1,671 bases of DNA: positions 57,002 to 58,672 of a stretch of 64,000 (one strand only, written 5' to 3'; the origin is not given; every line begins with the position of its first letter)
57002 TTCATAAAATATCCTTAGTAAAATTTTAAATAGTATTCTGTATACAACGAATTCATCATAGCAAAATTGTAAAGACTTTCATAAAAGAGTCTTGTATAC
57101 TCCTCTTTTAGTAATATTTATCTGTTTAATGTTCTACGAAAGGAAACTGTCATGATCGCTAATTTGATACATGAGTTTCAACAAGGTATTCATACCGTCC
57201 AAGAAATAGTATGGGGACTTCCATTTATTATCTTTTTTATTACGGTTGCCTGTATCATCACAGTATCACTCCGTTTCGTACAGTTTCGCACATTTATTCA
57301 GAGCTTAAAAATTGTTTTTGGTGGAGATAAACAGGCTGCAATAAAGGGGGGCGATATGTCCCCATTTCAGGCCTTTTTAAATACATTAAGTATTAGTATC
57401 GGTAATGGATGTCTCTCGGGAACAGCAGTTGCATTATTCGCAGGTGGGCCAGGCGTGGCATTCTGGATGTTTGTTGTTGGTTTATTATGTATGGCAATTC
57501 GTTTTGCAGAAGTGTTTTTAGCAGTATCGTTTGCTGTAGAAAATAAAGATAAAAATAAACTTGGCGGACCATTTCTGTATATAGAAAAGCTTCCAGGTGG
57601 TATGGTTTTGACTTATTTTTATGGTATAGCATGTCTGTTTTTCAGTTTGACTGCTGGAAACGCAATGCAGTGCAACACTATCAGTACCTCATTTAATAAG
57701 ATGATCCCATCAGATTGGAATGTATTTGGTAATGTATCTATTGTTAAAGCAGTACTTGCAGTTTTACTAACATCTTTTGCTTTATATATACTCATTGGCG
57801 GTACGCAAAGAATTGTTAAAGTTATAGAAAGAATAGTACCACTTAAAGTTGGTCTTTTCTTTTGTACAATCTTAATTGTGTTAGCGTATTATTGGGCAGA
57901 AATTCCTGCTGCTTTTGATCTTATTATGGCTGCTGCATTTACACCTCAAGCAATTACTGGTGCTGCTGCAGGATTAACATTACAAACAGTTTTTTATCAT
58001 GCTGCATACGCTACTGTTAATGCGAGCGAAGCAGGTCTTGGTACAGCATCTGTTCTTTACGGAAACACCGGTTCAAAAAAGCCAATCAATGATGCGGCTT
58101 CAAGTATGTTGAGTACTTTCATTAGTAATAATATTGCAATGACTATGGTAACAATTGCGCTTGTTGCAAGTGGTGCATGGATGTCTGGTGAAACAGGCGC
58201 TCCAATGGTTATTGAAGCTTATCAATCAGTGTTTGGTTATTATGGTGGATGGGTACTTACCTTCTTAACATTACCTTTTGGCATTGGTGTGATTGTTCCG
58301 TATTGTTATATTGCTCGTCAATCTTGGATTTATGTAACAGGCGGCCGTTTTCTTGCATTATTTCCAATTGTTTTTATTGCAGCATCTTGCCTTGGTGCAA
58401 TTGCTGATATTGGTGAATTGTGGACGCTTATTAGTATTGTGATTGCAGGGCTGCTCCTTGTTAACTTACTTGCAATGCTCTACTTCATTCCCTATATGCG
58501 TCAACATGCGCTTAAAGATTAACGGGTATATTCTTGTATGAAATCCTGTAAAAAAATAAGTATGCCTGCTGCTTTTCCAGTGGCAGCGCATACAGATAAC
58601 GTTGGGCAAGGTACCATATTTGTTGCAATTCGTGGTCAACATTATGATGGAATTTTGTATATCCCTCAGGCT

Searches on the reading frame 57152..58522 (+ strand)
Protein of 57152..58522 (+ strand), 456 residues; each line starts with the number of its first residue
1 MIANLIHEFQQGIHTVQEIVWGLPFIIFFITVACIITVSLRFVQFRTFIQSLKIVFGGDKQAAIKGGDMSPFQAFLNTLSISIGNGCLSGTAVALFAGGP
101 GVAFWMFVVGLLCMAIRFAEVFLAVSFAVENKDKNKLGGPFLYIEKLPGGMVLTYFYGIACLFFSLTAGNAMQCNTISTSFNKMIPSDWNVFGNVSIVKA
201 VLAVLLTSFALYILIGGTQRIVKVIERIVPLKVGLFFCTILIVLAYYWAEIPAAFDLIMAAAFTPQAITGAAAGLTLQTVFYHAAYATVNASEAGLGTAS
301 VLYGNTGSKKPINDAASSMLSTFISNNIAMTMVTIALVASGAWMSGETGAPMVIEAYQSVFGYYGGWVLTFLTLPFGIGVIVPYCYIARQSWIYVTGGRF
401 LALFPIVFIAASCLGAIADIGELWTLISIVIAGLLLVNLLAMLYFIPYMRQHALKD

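Call 31: search_protein_families(library=ncbifam, proteins=[window:57152-58522:+], max_evalue=1e-10)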
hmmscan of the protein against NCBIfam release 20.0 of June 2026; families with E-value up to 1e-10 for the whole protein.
window:57152-58522:+ (456 aa): 1 family
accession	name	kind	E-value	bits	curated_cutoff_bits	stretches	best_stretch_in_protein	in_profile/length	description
TIGR00835.1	agcS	subfamily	1.4e-69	235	272.65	1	21-449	1-417/424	amino acid carrier protein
